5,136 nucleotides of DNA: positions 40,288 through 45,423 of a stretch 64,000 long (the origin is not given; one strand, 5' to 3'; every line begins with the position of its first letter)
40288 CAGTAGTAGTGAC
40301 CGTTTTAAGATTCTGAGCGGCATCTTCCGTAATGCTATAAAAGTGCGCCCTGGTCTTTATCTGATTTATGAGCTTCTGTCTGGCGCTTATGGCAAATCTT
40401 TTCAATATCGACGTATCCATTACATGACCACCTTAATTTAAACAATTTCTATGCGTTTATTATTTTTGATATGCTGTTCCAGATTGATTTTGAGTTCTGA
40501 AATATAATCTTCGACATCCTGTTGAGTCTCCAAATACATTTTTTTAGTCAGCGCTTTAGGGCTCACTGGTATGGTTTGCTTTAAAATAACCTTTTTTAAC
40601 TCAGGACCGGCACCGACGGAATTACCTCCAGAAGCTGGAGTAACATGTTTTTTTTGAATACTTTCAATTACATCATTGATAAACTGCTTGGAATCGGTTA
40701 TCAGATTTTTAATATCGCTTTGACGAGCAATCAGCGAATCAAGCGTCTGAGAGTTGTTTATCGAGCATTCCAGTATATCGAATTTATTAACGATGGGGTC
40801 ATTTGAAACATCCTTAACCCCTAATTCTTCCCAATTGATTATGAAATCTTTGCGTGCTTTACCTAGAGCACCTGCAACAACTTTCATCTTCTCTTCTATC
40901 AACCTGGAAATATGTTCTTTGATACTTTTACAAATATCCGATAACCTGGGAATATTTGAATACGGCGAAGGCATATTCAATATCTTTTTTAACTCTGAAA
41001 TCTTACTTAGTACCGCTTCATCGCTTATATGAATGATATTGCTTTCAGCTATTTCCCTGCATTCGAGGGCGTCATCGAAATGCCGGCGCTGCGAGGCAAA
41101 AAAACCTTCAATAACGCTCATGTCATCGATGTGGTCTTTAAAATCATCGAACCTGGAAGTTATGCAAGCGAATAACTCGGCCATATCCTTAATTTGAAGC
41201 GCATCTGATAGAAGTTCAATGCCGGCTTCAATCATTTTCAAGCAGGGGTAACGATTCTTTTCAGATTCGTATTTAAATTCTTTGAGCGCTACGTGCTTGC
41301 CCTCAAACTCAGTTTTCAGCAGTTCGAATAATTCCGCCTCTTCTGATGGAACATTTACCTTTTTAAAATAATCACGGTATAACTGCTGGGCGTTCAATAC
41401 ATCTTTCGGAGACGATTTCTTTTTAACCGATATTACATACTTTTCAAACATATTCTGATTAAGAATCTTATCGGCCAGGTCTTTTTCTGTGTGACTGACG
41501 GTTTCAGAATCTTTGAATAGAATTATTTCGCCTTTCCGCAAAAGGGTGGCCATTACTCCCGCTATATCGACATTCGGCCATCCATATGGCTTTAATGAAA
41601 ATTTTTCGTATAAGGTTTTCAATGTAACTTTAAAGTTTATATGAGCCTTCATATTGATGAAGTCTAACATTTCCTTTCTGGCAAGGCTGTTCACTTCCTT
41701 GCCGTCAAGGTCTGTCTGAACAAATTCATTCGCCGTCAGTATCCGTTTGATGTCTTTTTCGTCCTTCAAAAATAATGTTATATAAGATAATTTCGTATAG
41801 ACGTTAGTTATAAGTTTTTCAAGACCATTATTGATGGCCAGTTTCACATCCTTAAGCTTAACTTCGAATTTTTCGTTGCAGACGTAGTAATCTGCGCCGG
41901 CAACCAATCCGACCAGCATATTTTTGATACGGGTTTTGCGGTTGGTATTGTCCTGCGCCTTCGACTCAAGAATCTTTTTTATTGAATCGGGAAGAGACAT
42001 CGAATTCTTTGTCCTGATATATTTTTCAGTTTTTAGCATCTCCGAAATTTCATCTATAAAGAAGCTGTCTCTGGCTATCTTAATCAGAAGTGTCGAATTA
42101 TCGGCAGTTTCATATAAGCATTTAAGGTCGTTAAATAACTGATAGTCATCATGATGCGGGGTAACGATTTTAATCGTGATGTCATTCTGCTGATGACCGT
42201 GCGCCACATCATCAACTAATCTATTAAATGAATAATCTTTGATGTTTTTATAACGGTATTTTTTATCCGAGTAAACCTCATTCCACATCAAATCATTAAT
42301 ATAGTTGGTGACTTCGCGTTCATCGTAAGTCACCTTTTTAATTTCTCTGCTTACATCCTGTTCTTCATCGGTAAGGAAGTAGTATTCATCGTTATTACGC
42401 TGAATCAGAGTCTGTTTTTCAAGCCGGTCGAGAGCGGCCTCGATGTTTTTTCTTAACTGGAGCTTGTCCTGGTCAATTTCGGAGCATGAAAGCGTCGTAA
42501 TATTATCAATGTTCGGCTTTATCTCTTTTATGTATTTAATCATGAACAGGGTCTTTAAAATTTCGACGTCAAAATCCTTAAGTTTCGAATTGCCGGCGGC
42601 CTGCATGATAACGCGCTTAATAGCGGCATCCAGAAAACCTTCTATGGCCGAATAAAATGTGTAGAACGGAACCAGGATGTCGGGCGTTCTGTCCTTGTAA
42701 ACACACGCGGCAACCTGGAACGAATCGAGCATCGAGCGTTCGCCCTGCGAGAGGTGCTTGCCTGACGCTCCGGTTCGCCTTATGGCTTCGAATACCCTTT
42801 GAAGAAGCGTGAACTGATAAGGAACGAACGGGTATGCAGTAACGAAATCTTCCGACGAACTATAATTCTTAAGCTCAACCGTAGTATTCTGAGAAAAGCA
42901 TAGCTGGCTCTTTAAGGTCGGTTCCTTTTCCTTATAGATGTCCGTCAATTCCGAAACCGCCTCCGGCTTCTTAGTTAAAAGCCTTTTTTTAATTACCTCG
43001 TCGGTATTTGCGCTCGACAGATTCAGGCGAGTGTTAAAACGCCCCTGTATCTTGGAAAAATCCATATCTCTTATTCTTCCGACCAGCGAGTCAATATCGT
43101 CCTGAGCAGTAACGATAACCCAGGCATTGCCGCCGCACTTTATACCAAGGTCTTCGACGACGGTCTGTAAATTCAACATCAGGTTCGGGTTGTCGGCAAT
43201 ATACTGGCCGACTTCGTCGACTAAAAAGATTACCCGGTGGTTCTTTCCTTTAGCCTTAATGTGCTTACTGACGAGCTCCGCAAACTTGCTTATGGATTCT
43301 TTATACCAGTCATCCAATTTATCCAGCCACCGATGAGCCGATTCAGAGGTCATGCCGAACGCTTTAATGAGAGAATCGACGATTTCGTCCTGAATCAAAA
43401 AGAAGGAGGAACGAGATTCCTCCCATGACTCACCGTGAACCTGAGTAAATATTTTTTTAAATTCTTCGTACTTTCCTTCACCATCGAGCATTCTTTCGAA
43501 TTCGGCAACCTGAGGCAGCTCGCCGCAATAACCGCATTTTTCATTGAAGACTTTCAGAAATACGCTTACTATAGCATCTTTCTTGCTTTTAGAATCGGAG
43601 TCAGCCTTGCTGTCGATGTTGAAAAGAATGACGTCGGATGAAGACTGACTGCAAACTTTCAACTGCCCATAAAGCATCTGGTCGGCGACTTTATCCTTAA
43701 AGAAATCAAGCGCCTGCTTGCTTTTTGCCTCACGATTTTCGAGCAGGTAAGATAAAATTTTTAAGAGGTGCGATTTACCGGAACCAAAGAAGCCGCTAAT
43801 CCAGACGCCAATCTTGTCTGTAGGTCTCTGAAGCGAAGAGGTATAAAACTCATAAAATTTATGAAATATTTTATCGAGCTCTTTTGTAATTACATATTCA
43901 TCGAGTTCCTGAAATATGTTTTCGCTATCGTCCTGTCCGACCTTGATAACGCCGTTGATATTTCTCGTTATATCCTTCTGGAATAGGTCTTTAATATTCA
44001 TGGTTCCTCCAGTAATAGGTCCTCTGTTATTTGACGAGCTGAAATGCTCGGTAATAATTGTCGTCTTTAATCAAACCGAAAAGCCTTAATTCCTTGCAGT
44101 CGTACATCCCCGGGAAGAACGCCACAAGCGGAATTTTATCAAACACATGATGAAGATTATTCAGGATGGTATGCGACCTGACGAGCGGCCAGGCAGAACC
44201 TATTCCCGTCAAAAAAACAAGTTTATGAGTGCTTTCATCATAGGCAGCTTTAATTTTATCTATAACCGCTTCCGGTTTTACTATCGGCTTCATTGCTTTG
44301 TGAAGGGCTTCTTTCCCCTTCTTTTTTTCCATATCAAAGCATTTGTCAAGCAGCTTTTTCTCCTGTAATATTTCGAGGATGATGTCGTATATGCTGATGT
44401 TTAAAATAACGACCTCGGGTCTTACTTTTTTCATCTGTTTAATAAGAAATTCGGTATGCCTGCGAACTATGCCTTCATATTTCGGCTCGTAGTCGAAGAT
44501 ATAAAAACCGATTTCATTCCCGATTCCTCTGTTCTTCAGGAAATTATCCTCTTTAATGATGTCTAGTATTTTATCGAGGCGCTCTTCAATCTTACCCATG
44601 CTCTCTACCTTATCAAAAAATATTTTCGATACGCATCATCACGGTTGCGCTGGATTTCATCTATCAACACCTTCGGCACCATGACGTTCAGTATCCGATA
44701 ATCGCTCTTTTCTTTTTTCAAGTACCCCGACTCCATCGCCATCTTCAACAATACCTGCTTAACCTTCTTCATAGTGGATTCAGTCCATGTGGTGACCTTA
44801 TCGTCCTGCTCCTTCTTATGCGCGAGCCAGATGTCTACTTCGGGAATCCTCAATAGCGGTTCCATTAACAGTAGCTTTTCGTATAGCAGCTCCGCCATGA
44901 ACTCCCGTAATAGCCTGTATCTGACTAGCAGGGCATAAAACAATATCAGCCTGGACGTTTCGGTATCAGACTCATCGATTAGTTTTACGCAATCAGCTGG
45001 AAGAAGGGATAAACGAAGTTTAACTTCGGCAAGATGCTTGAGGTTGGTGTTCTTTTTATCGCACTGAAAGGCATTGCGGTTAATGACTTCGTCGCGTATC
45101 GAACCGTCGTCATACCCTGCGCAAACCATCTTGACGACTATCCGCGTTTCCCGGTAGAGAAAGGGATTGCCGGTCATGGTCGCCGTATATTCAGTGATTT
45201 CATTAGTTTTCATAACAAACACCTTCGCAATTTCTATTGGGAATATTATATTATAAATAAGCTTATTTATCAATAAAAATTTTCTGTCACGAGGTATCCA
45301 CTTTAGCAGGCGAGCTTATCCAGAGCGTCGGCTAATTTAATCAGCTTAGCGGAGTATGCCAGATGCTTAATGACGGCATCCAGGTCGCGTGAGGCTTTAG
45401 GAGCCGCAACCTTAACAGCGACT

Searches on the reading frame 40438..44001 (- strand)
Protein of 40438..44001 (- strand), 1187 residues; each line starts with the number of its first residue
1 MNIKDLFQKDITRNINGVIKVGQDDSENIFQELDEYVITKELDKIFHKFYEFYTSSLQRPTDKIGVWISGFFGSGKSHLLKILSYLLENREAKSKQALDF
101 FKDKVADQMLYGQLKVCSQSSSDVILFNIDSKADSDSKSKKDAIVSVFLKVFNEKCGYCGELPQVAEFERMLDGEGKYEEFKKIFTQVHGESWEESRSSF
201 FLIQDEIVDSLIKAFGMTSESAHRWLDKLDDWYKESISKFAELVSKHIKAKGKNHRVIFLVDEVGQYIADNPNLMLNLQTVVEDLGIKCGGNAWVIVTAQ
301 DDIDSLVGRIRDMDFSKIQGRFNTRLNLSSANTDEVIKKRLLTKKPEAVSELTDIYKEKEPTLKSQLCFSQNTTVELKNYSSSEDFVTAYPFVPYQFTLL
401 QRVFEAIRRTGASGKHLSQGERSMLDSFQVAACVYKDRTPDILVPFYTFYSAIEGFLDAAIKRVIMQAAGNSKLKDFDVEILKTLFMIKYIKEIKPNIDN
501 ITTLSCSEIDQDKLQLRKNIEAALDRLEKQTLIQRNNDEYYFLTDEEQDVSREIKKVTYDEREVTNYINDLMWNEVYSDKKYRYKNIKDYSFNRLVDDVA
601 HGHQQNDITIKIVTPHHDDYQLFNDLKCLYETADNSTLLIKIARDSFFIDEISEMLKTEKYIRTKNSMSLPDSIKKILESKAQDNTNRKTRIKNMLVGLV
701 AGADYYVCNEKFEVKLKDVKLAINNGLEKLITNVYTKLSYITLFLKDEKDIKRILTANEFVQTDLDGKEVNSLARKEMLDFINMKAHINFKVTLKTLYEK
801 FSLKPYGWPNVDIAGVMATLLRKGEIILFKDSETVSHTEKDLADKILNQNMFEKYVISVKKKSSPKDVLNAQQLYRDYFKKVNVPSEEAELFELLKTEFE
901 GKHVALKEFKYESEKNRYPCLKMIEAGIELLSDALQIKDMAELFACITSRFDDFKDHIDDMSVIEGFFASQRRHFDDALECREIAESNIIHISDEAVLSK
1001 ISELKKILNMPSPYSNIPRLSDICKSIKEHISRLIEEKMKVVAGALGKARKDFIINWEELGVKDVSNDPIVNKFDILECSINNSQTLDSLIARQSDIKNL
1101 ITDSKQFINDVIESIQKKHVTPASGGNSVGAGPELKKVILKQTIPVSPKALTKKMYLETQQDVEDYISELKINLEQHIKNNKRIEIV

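Call 5: search_protein_families(library=pfam, proteins=[window:40438-44001:-], max_evalue=0.01)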
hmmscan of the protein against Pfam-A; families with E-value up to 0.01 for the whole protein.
window:40438-44001:- (1187 aa): 3 families
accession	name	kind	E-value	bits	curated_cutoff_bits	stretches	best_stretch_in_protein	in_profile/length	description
PF25796.1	BREX_BrxC_4th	-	6.8e-48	162.9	27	1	558-730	2-173/173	BREX ATP-binding protein BrxC 4th domain with six-stranded beta sheet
PF25791.1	BREX_BrxC_wHTH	-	2.7e-27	95.6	27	1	737-860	1-125/126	BREX ATP-binding protein BrxC winged helix-turn-helix domain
PF25792.1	BREX_BrxC_helical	-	1.2e-23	84.1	27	1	870-988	4-122/123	BREX ATP-binding protein BrxC alpha helical domain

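Call 6: search_protein_families(library=padloc, proteins=[window:40438-44001:-], max_evalue=0.01)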
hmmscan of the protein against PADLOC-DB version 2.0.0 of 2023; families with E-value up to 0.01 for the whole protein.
window:40438-44001:- (1187 aa): 16 families
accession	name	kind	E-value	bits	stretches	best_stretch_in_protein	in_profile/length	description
PDLC02471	BrxC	-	0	1370.7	1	1-1186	1-1189/1190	BrxC-PglY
PDLC02479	BrxC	-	5.3e-274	910.6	1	1-1186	1-1172/1172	BrxC-PglY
PDLC02491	BrxC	-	4.7e-202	671.3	1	1-761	5-784/794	BrxC-PglY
PDLC02476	BrxC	-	2.2e-77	258.7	1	3-1041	6-1061/1180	BrxC-PglY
PDLC02483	BrxC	-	4.5e-64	215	1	1-870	3-895/1212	BrxC-PglY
PDLC02484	BrxC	-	5.2e-64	214.8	1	2-898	4-920/1186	BrxC-PglY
PDLC02489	BrxC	-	1.2e-48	164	1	1-1181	1-1141/1146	BrxC-PglY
PDLC02486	BrxC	-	3e-38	129.3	1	1-587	1-599/1207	BrxC-PglY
PDLC02493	BrxC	-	3.5e-36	122.7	1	1-740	2-736/1215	BrxC-PglY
PDLC02474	BrxC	-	3.1e-28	96.4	2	234-579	243-607/1223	BrxC-PglY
PDLC02488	BrxC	-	5.6e-15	52.4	2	28-98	30-100/1240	BrxC-PglY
PDLC02492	BrxC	-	5e-10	37.2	1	841-1186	27-376/377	BrxC-PglY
PDLC02481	BrxC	-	1.8e-06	24.3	1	13-92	13-91/1192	BrxC-PglY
PDLC02779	SspC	-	2.7e-05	20.2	1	31-115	19-98/1054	SspC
PDLC04140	mad8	-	6e-05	20.7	1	67-287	31-225/314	mads_8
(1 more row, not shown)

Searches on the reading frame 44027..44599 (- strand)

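Call 5: search_protein_families(library=pfam, proteins=[window:44027-44599:-], max_evalue=0.01)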
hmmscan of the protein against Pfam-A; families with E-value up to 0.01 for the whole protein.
window:44027-44599:- (190 aa): 1 family
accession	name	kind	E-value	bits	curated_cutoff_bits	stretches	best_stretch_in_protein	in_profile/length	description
PF08747.16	BrxB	-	2e-45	154.3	26.8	1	67-188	2-124/124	BREX protein BrxB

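Call 6: search_protein_families(library=padloc, proteins=[window:44027-44599:-], max_evalue=0.01)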
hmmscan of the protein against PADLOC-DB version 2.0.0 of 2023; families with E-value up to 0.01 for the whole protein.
window:44027-44599:- (190 aa): 10 families
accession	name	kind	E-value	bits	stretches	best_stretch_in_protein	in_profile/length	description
PDLC02463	BrxB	-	2.3e-73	244.4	1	3-190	4-191/193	BrxB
PDLC02466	BrxB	-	2.8e-34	116.6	1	1-189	1-185/185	BrxB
PDLC02468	BrxB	-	6.5e-24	82.8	1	66-189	2-131/135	BrxB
PDLC02461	BrxB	-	6.4e-15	53.3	1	11-168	15-170/200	BrxB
PDLC02459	BrxB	-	5.1e-12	44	1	29-184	28-199/203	BrxB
PDLC02462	BrxB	-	2.5e-11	41.9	1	27-188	23-198/202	BrxB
PDLC02467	BrxB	-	9.5e-08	30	1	24-188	22-183/193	BrxB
PDLC02465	BrxB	-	5.3e-06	24.7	1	37-186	34-186/190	BrxB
PDLC02469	BrxB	-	2.1e-05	22.2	1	111-185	103-175/184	BrxB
PDLC02464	BrxB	-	0.0009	17.4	1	126-184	17-75/79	BrxB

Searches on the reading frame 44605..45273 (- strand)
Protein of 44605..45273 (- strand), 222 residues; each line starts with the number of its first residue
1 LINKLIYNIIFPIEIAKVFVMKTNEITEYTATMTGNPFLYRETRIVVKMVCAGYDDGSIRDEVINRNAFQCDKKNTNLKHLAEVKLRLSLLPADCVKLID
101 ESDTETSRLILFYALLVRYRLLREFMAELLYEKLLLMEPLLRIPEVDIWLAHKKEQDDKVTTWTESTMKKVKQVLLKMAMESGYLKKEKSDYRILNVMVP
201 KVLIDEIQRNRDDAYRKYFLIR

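Call 5: search_protein_families(library=pfam, proteins=[window:44605-45273:-], max_evalue=0.01)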
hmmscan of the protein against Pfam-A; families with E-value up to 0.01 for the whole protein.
window:44605-45273:- (222 aa): 1 family
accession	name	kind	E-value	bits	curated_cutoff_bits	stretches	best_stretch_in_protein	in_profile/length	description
PF08849.17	BrxA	-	1.2e-44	152.7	23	1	28-210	2-183/184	BrxA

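Call 6: search_protein_families(library=padloc, proteins=[window:44605-45273:-], max_evalue=0.01)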
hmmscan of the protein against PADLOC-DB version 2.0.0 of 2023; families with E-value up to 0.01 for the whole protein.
window:44605-45273:- (222 aa): 12 families
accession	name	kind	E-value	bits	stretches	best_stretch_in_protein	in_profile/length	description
PDLC02451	BrxA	-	4.7e-42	142.4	1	27-215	5-193/201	BrxA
PDLC02452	BrxA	-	4e-27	93.2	1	28-198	2-171/204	BrxA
PDLC02447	BrxA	-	1.6e-25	88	1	28-215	4-191/199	BrxA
PDLC02443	BrxA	-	6.4e-24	82.8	1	27-214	6-190/203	BrxA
PDLC02457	BrxA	-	2e-21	74.7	1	27-200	6-179/201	BrxA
PDLC02438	BrxA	-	5.2e-20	70.2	1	31-206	7-184/200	BrxA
PDLC02441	BrxA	-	7e-18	63.2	1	28-203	15-189/209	BrxA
PDLC02440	BrxA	-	4.6e-17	60.5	1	28-218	4-192/199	BrxA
PDLC02439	BrxA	-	5.5e-17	60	1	25-190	3-168/200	BrxA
PDLC02448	BrxA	-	3.3e-07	28.1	1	96-205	78-179/258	BrxA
PDLC02445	BrxA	-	0.0039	15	1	103-196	86-180/262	BrxA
PDLC04633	PDC-M40C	-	0.0042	14.7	1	152-206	56-110/317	-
